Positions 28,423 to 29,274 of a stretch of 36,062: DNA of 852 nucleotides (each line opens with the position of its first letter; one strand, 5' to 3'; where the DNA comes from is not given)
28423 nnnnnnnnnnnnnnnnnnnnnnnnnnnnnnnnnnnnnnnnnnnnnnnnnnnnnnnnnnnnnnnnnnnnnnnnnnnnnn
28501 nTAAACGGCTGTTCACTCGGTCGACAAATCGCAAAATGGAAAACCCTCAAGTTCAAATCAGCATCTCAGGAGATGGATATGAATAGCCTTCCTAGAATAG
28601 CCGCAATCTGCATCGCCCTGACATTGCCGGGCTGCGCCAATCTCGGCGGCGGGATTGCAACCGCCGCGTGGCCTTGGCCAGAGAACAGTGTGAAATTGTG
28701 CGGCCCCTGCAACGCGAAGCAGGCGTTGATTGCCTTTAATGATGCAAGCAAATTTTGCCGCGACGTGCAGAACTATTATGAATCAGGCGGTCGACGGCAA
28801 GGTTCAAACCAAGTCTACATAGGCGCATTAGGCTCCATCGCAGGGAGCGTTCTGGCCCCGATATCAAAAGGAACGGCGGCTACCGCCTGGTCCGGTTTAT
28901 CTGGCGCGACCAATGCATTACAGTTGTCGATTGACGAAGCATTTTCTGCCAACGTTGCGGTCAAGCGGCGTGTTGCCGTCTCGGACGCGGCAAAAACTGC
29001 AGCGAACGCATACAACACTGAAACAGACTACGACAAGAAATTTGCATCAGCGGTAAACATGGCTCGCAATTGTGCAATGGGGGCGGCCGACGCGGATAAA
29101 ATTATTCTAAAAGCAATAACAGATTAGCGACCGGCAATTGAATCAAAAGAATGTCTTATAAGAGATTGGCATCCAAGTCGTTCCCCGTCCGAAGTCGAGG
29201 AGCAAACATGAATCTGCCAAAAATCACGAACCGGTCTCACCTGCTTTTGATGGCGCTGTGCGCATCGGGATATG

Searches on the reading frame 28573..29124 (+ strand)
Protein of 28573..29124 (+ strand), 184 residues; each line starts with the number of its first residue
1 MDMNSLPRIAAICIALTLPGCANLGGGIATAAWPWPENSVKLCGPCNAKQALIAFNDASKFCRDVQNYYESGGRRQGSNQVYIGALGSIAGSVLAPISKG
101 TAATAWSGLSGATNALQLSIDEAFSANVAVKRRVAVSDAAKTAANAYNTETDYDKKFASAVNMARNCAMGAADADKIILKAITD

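Call 3: search_protein_families(library=pfam, proteins=[window:28573-29124:+], max_evalue=0.01)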
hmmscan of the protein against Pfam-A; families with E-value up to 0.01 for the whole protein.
seq(184 aa): 0 families

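Call 4: search_protein_families(library=ncbifam, proteins=[window:28573-29124:+], max_evalue=0.01)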
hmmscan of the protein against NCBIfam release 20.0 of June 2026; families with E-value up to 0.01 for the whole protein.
seq(184 aa): 0 families

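Call 5: search_protein_families(library=phrogs, proteins=[window:28573-29124:+], max_evalue=0.01)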
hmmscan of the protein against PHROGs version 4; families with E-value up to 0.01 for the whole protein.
seq(184 aa): 0 families

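Call 9: find_homologous_proteins(query=window:28573-29124:+)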
Query seq(184 aa) (184 aa): 25 proteins with E <= 0.001 among 344 candidates.
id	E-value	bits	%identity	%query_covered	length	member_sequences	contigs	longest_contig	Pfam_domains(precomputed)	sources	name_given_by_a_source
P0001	2.8e-111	387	99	99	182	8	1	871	-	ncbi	-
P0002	3.4e-50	188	55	94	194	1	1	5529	-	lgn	-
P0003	1.9e-49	186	58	93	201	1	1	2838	-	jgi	-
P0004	2.8e-49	185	55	95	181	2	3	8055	-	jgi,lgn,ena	-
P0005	5.6e-48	181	52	98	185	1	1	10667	-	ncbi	-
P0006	3.0e-45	172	50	98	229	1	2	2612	-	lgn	-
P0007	1.4e-43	167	49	92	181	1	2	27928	-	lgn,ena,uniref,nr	uniref:Uncharacterized protein n=1 Tax=Candidatus Kentrum sp. TC TaxID=2126339 RepID=A0A450YR28_9GAM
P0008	3.5e-43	166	52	93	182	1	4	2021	-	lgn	-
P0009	4.5e-43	165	47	99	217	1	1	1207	-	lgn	-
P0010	8.6e-43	164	50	95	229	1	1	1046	-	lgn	-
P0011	1.2e-42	164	50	93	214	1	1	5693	-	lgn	-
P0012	4.2e-42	162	49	95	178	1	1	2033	-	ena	-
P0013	1.8e-40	157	52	85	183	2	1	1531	-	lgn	-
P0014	8.8e-40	155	52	83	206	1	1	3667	-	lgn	-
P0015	1.2e-39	154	47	91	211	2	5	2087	-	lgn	-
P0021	2.8e-35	140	43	96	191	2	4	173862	-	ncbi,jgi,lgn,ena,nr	ncbi:MAG TPA: hypothetical protein PLR90_09745 [Methylophilus sp.]|nr:hypothetical protein [Methylop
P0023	1.9e-25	108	38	92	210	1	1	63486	-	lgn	-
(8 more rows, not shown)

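Call 11: find_encoding_contigs(protein=P0021, flank=8000, max_places=2)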
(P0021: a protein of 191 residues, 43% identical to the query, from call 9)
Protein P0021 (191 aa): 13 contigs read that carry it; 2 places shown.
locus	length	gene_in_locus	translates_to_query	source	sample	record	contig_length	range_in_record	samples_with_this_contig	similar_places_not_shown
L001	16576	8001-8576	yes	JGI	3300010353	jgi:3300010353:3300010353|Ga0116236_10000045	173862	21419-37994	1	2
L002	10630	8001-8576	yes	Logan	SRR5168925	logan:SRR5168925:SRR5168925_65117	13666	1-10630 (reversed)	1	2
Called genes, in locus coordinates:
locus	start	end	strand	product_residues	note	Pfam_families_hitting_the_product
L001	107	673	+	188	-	PF13511:DUF4124 (weak)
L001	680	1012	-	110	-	PF03658:Ub-RnfH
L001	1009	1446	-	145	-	PF03364:Polyketide_cyc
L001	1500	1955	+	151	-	PF01668:SmpB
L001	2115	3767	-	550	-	PF00515:TPR_1 (faint), PF07719:TPR_2 (faint), PF13181:TPR_8 (faint), PF13414:TPR_11 (faint), PF13428:TPR_14 (faint), PF14559:TPR_19 (faint), PF21033:RMD1-3 (faint), PF13431:TPR_17 (faint)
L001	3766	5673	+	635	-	PF00171:Aldedh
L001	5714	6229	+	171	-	-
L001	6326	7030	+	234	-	PF13188:PAS_8 (faint), PF00196:GerE, PF13542:HTH_Tnp_ISL3 (weak)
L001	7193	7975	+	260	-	-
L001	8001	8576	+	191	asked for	-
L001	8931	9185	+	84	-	PF02604:PhdYeFM_antitox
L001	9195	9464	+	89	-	PF06769:YoeB_toxin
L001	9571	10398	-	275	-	PF01256:Carb_kinase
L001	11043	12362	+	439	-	PF16747:Adhesin_E, PF00194:Carb_anhydrase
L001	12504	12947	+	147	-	-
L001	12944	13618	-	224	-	-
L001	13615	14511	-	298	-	PF01913:FTR, PF02741:FTR_C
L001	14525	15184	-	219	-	PF01243:PNPOx_N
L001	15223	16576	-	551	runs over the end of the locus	PF01979:Amidohydro_1 (faint), PF07969:Amidohydro_3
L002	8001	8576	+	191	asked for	-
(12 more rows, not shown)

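Call 12: find_encoding_contigs(protein=P0007, flank=8000, max_places=2)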
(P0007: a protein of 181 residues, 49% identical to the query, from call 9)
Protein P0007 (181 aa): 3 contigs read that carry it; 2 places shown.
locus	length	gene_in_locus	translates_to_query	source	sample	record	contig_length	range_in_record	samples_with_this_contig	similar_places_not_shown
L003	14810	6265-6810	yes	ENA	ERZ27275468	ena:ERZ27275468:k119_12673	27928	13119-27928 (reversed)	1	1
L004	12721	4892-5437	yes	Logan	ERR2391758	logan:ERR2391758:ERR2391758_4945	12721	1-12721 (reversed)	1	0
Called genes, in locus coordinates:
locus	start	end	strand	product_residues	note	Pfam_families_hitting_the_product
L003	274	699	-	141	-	PF03061:4HBT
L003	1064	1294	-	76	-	-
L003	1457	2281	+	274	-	PF01925:TauE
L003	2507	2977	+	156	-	PF00037:Fer4 (faint), PF12797:Fer4_2 (faint), PF12837:Fer4_6 (faint), PF13237:Fer4_10 (faint), PF12838:Fer4_7 (weak), PF13187:Fer4_9 (weak), PF13247:Fer4_11, PF14697:Fer4_21 (weak), +3 more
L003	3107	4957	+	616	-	PF02730:AFOR_N, PF01314:AFOR_C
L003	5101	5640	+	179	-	-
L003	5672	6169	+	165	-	PF05685:Uma2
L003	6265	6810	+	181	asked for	-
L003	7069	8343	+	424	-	PF01266:DAO (faint), PF03486:HI0933_like (faint), PF07992:Pyr_redox_2, PF13450:NAD_binding_8 (faint), PF13454:NAD_binding_9 (faint), PF13738:Pyr_redox_3 (faint), PF00070:Pyr_redox, PF18267:Rubredoxin_C (weak)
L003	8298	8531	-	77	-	-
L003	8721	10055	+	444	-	PF13531:SBP_bac_11, PF01547:SBP_bac_1, PF13416:SBP_bac_8, PF13343:SBP_bac_6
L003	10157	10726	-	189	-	-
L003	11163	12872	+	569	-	PF00528:BPD_transp_1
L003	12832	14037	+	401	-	PF00005:ABC_tran, PF13304:AAA_21 (faint), PF08402:TOBE_2 (weak)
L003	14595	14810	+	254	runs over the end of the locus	-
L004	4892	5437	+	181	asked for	-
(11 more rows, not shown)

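Call 13: find_encoding_contigs(protein=P0023, flank=8000, max_places=2)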
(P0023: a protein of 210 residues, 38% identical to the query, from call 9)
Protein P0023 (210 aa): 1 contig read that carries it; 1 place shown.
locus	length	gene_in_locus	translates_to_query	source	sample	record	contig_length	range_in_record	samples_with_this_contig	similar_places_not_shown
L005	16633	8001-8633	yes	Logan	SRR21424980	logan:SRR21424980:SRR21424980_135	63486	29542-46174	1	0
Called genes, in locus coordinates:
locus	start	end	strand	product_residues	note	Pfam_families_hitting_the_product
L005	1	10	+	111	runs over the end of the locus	-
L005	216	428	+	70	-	PF02604:PhdYeFM_antitox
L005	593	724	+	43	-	-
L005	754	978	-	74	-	PF09954:DUF2188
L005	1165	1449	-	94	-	-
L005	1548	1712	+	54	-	-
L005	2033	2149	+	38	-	-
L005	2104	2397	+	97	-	-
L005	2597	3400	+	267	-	-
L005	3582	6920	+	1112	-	PF09718:Tape_meas_lam_C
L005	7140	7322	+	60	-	-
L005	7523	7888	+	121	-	-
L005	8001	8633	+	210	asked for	-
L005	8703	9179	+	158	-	PF08875:DUF1833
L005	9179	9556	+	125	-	-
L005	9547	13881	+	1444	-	PF24801:FNIII-A_GpJ, PF13550:Phage-tail_3 (weak)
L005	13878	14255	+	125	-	-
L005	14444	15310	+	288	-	-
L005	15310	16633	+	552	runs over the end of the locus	-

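Call 14: find_encoding_contigs(protein=P0005, flank=8000, max_places=2)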
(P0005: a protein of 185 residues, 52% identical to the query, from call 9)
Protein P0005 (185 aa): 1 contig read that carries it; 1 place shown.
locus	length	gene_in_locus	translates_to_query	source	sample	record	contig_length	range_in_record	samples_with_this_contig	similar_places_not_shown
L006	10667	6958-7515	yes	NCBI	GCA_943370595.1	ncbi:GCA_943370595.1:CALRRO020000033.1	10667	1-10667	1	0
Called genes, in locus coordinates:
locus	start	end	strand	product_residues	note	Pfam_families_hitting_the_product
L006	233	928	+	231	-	PF28474:DUF8412, PF13376:OmdA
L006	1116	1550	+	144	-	PF11008:DUF2846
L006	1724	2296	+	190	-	PF13302:Acetyltransf_3, PF00583:Acetyltransf_1 (weak)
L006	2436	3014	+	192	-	-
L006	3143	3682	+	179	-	-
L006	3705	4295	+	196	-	-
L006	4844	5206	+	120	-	-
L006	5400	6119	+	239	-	-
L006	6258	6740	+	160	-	PF04266:ASCH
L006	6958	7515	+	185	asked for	-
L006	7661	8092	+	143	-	PF00583:Acetyltransf_1, PF13673:Acetyltransf_10, PF13508:Acetyltransf_7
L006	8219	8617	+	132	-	-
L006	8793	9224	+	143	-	-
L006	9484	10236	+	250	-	PF14588:YjgF_endoribonc, PF01042:Ribonuc_L-PSP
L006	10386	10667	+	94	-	?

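Call 15: find_encoding_contigs(protein=P0004, flank=8000, max_places=3)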
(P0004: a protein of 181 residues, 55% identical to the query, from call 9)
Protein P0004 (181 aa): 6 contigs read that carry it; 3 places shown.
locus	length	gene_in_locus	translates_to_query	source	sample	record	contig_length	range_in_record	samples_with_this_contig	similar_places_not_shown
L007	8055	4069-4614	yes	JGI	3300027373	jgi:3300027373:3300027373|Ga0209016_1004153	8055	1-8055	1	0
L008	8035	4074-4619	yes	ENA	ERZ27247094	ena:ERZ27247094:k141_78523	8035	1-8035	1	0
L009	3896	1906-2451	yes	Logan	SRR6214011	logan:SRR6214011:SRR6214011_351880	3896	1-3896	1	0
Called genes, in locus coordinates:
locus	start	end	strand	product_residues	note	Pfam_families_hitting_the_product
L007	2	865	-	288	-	?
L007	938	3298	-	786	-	PF02771:Acyl-CoA_dh_N, PF02770:Acyl-CoA_dh_M (weak), PF00441:Acyl-CoA_dh_1, PF09317:ACDH_C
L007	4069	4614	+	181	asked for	-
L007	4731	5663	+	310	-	-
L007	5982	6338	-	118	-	-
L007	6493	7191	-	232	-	PF00440:TetR_N, PF17939:TetR_C_30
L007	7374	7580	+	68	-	-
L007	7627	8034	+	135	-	-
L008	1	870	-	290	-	?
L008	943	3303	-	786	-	PF02771:Acyl-CoA_dh_N, PF02770:Acyl-CoA_dh_M (weak), PF00441:Acyl-CoA_dh_1, PF09317:ACDH_C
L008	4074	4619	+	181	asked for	-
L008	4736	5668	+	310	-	-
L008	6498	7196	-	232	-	PF00440:TetR_N, PF17939:TetR_C_30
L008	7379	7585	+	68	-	-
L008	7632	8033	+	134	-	?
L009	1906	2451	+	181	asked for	-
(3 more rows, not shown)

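Call 20: find_encoding_contigs(protein=P0077, flank=8000, max_places=6)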
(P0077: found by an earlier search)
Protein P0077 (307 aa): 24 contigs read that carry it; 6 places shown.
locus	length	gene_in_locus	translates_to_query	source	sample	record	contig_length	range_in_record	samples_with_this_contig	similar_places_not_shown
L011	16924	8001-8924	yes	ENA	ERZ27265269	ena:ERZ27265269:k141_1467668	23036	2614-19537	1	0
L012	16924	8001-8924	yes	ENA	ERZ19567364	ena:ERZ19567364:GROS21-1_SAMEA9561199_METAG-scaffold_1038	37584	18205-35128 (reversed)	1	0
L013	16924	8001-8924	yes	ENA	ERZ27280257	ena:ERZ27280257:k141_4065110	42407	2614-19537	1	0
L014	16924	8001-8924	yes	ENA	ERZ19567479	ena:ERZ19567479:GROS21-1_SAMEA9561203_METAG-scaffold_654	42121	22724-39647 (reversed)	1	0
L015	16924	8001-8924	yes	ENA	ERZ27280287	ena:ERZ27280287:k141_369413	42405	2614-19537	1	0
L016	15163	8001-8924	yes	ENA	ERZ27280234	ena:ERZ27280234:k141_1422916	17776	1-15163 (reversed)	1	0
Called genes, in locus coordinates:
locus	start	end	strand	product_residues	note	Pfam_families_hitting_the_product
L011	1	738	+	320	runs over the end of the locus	PF03401:TctC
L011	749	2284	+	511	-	PF00884:Sulfatase, PF01663:Phosphodiest (faint), PF16347:SGSH_C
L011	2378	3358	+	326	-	PF03401:TctC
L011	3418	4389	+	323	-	PF03401:TctC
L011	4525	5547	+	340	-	-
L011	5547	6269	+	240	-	PF02754:CCG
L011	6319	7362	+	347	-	PF02615:Ldh_2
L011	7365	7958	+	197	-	-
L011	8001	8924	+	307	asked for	PF02558:ApbA, PF08546:ApbA_C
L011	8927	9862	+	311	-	PF03401:TctC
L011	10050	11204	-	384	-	PF07690:MFS_1, PF12832:MFS_1_like, PF07690:MFS_1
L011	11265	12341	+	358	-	PF03401:TctC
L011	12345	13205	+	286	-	PF02678:Pirin, PF05726:Pirin_C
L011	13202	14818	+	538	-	PF00501:AMP-binding, PF13193:AMP-binding_C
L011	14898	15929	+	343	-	PF04909:Amidohydro_2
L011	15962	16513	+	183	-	-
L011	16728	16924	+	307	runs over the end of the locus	PF00023:Ank (faint), PF12796:Ank_2 (faint), PF13637:Ank_4 (faint), PF13857:Ank_5 (faint), PF13606:Ank_3 (faint)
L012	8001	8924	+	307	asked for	PF02558:ApbA, PF08546:ApbA_C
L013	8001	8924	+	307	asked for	PF02558:ApbA, PF08546:ApbA_C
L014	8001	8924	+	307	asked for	PF02558:ApbA, PF08546:ApbA_C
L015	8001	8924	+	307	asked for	PF02558:ApbA, PF08546:ApbA_C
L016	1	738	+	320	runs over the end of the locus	PF03401:TctC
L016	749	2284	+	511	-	PF00884:Sulfatase, PF01663:Phosphodiest (faint), PF16347:SGSH_C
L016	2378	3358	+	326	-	PF03401:TctC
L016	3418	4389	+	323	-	PF03401:TctC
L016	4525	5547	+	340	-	-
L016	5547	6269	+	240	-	PF02754:CCG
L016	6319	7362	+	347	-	PF02615:Ldh_2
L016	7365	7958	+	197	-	-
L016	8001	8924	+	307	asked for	PF02558:ApbA, PF08546:ApbA_C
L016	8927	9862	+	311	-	PF03401:TctC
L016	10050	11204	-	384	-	PF07690:MFS_1, PF12832:MFS_1_like, PF07690:MFS_1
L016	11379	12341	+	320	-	PF03401:TctC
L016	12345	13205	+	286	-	PF02678:Pirin, PF05726:Pirin_C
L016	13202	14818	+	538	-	PF00501:AMP-binding, PF13193:AMP-binding_C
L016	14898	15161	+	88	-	?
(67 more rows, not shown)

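Call 30: search_dna_similar(query=window:28579-29124:+, collection=phages, mode=protein, max_evalue=0.01, max_rows=15)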
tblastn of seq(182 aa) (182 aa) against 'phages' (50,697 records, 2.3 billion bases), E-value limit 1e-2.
No match.

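Call 43: find_related_loci(query=A2, collection=viral_contigs, flank=10000)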
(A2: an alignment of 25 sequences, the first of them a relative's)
Query A2 (182 aa) in viral_contigs; peptide patterns used: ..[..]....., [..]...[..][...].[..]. (x = any residue, [..] = any of these).
51 stretches matched a pattern; 5 encode a relative of the query (tblastn E <= 1e-3); 5 distinct loci.
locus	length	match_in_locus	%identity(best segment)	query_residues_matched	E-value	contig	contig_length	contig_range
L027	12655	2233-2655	42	32-167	1e-27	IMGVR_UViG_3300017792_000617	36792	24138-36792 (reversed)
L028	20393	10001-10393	37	7-124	1e-17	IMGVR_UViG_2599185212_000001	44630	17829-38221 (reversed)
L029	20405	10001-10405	36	1-124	7e-16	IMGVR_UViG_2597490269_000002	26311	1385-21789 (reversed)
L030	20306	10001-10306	36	31-124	7e-16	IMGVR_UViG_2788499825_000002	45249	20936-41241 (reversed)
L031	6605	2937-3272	30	59-165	5e-6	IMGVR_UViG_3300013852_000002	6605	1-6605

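Call 44: predict_structure(alignment_id=A2)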
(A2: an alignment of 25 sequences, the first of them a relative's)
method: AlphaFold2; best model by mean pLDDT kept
length: 182 residues; sequences in the alignment: 25
mean_pLDDT: 81.4   pTM: 0.68
mean pLDDT of the five models: 81.4, 79.0, 76.4, 75.4, 75.5
residues with pLDDT >= 90: 76; 70-90: 51; 50-70: 55; < 50: 0
segments of 3 or more residues with pLDDT < 50: none
pLDDT, mean of each block of 10 residues (from residue 1): 85 77 76 78 89 97 87 57 63 64 62 71 85 96 98 95 95 88 84
secondary structure, 60 per line:
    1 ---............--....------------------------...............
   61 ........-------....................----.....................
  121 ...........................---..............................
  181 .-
elements in order: H4-15 H18-21 H46-68 H76-95 H100-147 H151-181

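Call 48: fold_search(model_id=the predicted structure, library=pdb)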
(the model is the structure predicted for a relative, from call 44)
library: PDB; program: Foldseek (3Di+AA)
matches with E <= 10: 158; with E <= 0.001: 0
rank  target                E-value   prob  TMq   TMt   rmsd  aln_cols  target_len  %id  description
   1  9min_I                1.1e+00  0.33  0.25  0.34  20.0       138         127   12  Structure of a designed minibinder to NYESO1-A*02:01 (released 2025-08-06)
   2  8qoe_A                1.3e+00  0.18  0.25  0.11  12.4       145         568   14  Inward-facing conformation of the ABC transporter BmrA (released 2023-12-20)
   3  5mx5_H                1.4e+00  0.09  0.21  0.19  19.0       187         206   18  Mouse PA28alpha-beta (released 2017-09-13)
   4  6pam_E                1.7e+00  0.21  0.30  0.12  12.3       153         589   13  Structure of a bacterial Atm1-family ABC transporter with MgADP bound (released 2020-06-24)
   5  8chb_A                1.8e+00  0.15  0.25  0.11  12.3       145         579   14  Inward-facing conformation of the ABC transporter BmrA C436S/A582C cross-linked mutant (released 2023-12-20)
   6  6adq_G                1.8e+00  0.08  0.20  0.18  23.5       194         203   13  Respiratory Complex CIII2CIV2SOD2 from Mycobacterium smegmatis (released 2018-11-14)
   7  4mrn_A                1.9e+00  0.18  0.28  0.11  12.4       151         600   14  Structure of a bacterial Atm1-family ABC transporter (released 2014-03-19)
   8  6vqu_A                1.9e+00  0.15  0.26  0.12  14.5       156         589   12  Structure of a bacterial Atm1-family ABC exporter (released 2020-07-29)
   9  5j0l_C                2.0e+00  0.15  0.24  0.33  12.6       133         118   14  De novo design of protein homo-oligomers with modular hydrogen bond network-mediated specificity (released 2016-07-06)
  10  4avm                  2.0e+00  0.10  0.19  0.15  15.9       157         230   14  Crystal structure of the N-BAR domain of human bridging integrator 2. (released 2012-06-20)
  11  5msj_H                2.1e+00  0.05  0.17  0.15  20.7       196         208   16  Mouse PA28alpha (released 2017-09-13)
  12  7yqc_A                2.2e+00  0.04  0.14  0.13  21.7       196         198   13  EM structure of human PA28gamma (released 2022-09-21)
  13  5msj_b                2.3e+00  0.05  0.17  0.16  21.6       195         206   15  Mouse PA28alpha (released 2017-09-13)
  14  4m1m_B                2.5e+00  0.16  0.30  0.07  10.4       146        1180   16  Corrected Structure of Mouse P-glycoprotein (released 2013-11-13)
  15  6par_E                2.5e+00  0.11  0.25  0.11  13.6       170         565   12  Structure of a bacterial Atm1-family ABC exporter with MgAMPPNP bound (released 2020-06-24)
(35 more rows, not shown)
